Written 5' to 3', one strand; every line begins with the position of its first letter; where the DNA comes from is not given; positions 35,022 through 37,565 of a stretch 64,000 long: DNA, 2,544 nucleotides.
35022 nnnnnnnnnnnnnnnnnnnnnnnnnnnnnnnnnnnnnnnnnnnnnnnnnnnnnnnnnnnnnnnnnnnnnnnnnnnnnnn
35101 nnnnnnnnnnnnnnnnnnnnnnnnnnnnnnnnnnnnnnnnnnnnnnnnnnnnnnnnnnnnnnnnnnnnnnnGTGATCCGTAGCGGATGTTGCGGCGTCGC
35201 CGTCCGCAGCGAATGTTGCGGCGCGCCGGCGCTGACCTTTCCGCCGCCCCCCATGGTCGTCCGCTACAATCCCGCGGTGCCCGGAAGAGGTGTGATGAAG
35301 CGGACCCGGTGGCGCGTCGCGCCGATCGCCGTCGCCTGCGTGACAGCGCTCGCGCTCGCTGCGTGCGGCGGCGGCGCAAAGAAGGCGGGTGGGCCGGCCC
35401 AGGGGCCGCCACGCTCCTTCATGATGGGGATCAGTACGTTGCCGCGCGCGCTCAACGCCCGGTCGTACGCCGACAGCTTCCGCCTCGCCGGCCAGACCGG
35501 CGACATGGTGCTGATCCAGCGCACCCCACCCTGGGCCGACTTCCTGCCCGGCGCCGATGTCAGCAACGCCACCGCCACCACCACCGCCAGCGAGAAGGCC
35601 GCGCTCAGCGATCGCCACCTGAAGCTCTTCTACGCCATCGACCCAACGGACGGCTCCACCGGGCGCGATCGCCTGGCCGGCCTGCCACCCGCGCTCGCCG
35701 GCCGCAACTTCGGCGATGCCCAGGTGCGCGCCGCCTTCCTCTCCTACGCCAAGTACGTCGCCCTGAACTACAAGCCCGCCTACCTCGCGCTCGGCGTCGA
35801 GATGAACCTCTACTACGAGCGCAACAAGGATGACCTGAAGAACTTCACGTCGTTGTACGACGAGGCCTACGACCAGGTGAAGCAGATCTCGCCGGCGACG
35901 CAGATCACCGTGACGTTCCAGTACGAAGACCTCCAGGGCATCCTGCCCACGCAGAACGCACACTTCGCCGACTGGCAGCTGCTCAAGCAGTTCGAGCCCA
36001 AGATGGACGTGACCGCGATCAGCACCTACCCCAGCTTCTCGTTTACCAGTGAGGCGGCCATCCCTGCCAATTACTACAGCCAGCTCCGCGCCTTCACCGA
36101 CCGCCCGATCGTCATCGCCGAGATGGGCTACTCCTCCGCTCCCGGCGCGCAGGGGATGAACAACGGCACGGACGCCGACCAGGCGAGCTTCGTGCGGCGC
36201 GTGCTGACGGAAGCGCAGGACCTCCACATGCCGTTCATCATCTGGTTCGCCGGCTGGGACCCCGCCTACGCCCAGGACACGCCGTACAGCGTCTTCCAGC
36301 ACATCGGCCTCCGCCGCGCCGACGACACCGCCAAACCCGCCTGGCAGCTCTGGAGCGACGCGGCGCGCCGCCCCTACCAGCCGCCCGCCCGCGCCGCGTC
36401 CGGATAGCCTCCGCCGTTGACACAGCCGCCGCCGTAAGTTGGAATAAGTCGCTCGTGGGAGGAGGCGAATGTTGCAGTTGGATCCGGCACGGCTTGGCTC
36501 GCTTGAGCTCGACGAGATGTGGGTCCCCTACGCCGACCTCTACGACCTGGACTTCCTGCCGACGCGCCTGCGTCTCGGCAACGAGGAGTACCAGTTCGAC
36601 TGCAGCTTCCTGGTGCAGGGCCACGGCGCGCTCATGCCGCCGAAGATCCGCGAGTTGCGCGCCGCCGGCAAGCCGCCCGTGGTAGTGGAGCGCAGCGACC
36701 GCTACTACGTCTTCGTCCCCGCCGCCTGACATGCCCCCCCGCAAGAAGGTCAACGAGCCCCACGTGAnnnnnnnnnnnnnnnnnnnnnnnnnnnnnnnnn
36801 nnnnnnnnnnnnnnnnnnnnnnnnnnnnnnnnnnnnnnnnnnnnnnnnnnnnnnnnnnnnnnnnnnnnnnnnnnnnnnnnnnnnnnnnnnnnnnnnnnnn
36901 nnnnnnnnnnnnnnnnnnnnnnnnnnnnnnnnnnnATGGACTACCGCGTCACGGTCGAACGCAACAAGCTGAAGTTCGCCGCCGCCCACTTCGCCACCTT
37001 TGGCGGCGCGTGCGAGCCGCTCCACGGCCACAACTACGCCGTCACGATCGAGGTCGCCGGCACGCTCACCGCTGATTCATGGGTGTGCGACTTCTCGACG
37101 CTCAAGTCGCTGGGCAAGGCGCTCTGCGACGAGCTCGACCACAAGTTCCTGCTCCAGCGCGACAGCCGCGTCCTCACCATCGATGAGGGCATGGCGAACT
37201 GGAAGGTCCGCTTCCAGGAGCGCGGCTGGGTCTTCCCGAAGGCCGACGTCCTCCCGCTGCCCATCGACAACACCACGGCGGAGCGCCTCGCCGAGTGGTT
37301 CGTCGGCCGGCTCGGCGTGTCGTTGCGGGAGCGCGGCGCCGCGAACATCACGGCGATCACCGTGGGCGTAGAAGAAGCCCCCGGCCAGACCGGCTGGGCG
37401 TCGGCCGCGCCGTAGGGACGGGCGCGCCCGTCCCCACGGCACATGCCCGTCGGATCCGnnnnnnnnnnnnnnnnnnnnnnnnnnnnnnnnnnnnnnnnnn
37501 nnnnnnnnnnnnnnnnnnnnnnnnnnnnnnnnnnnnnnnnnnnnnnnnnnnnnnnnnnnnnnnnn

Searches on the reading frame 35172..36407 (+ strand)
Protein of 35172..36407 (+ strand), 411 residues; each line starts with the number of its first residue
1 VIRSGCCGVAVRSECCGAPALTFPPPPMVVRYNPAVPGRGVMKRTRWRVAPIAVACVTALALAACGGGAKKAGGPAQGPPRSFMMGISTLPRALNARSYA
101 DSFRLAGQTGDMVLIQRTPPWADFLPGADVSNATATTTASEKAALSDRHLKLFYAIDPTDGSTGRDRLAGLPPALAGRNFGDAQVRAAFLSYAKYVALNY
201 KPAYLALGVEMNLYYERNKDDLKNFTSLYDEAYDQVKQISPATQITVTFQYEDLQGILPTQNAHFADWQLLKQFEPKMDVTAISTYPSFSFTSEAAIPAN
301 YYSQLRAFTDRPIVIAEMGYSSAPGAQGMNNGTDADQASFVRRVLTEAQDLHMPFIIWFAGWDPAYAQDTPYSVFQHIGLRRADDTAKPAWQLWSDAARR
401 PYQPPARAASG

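Call 39: search_protein_families(library=pfam, proteins=[window:35172-36407:+])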
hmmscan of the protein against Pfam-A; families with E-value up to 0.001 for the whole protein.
window:35172-36407:+ (411 aa): 1 family
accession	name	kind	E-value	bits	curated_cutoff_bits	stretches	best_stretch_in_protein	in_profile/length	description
PF07745.19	Glyco_hydro_53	-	0.00082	18.9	24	0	216-323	150-249/340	Glycosyl hydrolase family 53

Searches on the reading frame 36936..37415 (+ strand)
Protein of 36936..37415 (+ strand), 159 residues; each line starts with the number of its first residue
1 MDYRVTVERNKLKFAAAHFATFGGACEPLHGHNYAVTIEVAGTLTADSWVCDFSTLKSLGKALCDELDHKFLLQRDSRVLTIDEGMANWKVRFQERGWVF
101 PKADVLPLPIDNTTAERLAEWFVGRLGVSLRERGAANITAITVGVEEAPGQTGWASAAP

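Call 60: search_protein_families(library=pfam, proteins=[window:36936-37415:+])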
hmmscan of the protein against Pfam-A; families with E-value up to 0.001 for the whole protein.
window:36936-37415:+ (159 aa): 1 family
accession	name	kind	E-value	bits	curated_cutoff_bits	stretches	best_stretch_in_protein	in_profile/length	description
PF01242.24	PTPS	-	6.4e-21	75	22.4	1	11-151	5-114/121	6-pyruvoyl tetrahydropterin synthase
